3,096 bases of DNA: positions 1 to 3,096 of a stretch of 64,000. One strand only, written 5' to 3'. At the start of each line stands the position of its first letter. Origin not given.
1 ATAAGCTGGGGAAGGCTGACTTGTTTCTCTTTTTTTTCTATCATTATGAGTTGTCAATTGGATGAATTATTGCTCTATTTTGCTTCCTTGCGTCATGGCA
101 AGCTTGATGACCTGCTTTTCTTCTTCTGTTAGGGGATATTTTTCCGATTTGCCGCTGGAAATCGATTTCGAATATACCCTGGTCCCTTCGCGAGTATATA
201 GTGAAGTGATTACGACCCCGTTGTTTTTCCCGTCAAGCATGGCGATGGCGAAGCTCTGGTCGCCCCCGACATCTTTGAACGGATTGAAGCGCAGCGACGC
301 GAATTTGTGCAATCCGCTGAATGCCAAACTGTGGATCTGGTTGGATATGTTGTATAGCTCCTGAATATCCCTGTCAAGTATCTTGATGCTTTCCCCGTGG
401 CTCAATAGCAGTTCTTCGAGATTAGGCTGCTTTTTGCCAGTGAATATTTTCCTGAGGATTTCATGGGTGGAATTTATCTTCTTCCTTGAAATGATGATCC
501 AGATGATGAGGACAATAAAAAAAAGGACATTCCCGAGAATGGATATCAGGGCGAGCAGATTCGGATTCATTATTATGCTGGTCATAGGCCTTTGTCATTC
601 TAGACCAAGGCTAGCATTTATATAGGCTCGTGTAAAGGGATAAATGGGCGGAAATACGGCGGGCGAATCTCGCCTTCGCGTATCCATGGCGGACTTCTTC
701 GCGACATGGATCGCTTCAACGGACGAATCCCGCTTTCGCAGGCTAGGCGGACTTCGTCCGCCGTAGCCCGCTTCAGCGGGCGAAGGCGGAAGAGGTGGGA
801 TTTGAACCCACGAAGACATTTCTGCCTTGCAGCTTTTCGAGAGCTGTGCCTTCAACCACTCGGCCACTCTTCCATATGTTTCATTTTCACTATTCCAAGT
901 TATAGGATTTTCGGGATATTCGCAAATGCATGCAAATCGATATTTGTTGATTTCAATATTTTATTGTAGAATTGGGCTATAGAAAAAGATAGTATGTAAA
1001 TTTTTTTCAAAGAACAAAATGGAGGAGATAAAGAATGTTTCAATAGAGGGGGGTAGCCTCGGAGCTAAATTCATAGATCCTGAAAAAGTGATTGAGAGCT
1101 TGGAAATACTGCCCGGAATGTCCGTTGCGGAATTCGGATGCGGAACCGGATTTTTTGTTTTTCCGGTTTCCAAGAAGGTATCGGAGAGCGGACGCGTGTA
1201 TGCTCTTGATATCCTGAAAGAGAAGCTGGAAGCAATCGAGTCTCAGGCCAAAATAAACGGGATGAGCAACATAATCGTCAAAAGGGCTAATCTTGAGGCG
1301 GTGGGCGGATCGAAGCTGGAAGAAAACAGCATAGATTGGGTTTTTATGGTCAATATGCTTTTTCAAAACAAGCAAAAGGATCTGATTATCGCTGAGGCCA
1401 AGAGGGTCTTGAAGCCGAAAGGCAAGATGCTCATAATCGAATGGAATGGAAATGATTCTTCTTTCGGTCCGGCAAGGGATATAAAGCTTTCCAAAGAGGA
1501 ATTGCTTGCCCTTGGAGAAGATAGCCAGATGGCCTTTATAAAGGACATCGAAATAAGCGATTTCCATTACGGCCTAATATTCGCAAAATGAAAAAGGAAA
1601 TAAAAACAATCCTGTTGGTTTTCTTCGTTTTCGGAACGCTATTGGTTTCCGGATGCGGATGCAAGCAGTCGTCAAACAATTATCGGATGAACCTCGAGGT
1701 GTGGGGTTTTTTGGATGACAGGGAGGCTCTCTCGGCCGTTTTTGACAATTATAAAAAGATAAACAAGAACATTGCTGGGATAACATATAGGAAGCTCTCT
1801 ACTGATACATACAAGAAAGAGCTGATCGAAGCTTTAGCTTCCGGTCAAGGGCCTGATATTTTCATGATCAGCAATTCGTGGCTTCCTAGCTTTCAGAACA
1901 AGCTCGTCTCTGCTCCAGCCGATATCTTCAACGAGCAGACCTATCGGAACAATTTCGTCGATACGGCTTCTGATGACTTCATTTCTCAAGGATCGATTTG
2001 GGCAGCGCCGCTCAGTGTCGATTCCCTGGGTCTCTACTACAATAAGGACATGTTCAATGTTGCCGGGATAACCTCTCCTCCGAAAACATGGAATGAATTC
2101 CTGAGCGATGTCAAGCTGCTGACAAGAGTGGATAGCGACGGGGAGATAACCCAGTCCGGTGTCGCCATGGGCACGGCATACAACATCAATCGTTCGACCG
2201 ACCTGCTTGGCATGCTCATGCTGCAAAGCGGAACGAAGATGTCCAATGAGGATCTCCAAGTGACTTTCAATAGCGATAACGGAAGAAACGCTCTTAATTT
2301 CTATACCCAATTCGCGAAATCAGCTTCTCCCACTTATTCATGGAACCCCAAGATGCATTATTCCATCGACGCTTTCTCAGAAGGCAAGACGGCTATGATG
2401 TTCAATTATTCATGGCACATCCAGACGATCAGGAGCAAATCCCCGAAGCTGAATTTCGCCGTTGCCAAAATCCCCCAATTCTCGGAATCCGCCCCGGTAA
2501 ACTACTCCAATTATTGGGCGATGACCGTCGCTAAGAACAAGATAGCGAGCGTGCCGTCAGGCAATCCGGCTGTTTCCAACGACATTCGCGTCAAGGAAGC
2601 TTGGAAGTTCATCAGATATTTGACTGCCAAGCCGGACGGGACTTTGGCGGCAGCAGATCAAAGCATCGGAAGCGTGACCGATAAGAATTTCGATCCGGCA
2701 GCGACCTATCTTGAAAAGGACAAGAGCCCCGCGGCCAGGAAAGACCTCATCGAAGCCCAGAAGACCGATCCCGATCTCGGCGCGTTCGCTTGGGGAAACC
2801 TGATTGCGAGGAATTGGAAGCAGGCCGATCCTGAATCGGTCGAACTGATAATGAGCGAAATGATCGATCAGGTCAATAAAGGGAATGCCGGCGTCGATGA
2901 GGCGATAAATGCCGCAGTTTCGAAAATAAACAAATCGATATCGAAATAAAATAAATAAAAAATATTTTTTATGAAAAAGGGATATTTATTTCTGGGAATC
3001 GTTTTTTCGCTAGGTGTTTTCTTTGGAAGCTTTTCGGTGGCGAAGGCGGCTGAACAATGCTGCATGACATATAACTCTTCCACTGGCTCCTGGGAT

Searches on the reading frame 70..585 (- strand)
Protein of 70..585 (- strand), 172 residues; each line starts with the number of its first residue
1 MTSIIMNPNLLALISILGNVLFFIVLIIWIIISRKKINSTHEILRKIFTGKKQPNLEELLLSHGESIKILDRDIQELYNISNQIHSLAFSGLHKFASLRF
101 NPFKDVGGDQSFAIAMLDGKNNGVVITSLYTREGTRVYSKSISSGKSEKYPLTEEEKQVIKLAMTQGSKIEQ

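Call 10: search_protein_families(library=pfam, proteins=[window:70-585:-], max_evalue=0.001)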
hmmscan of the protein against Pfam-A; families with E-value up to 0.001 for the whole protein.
window:70-585:- (172 aa): 1 family
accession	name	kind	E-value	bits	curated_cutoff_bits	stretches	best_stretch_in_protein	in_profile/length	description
PF14584.11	DUF4446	-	3e-37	128.4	27.4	1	16-164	3-150/150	Protein of unknown function (DUF4446)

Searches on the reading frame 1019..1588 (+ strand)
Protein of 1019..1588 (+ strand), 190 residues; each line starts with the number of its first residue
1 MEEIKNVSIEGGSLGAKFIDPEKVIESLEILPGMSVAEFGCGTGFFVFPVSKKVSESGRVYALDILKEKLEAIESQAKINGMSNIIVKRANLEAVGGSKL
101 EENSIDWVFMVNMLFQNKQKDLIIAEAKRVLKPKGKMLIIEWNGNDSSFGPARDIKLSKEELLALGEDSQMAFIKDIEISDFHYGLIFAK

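Call 10: search_protein_families(library=pfam, proteins=[window:1019-1588:+], max_evalue=0.001)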
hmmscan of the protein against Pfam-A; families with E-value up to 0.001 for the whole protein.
window:1019-1588:+ (190 aa): 10 families
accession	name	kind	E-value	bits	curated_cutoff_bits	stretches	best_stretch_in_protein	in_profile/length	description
PF13847.12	Methyltransf_31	-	4.5e-17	62.5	27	1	32-144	3-114/145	Methyltransferase domain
PF13649.12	Methyltransf_25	-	5.1e-14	53.2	27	1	36-135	1-97/97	Methyltransferase domain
PF08241.18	Methyltransf_11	-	3.4e-13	50.5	21.2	1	38-139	2-95/95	Methyltransferase domain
PF01209.24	Ubie_methyltran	-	3e-10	40.3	20.1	1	23-142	38-154/233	ubiE/COQ5 methyltransferase family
PF08242.18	Methyltransf_12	-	5e-07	30.8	30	1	38-136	2-97/98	Methyltransferase domain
PF05175.20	MTS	-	6.9e-07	29.5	23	1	32-141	31-140/170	Methyltransferase small domain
PF08704.16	GCD14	-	0.00022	21.4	26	1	23-110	31-119/247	tRNA methyltransferase complex GCD14 subunit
PF01135.25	PCMT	-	0.00028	21.2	20.3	1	24-89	65-130/210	Protein-L-isoaspartate(D-aspartate) O-methyltransferase (PCMT)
PF13489.12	Methyltransf_23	-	0.00034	20.8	27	1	30-147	20-124/164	Methyltransferase domain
PF01269.23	Fibrillarin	-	0.0004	20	27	1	25-183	64-215/227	Fibrillarin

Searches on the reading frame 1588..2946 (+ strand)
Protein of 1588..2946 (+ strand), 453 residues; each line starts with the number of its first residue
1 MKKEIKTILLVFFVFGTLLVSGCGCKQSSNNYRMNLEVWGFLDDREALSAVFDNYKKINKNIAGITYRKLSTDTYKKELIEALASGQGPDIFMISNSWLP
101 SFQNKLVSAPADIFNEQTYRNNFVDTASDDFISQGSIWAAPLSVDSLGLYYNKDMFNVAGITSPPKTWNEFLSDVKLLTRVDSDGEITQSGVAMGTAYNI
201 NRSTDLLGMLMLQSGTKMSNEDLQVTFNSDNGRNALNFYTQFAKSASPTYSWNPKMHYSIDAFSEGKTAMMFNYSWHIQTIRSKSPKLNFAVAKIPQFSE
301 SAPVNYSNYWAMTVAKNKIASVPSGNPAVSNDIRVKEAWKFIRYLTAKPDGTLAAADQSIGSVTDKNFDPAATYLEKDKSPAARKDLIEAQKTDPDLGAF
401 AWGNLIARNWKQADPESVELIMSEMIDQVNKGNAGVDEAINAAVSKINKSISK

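Call 10: search_protein_families(library=pfam, proteins=[window:1588-2946:+], max_evalue=0.001)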
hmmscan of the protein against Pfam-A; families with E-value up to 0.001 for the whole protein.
window:1588-2946:+ (453 aa): 2 families
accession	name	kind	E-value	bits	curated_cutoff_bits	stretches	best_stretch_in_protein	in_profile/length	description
PF01547.30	SBP_bac_1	-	6e-30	105.7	26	1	46-348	8-303/307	Bacterial extracellular solute-binding protein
PF13416.11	SBP_bac_8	-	9.9e-22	78.5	27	1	51-365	2-263/279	Bacterial extracellular solute-binding protein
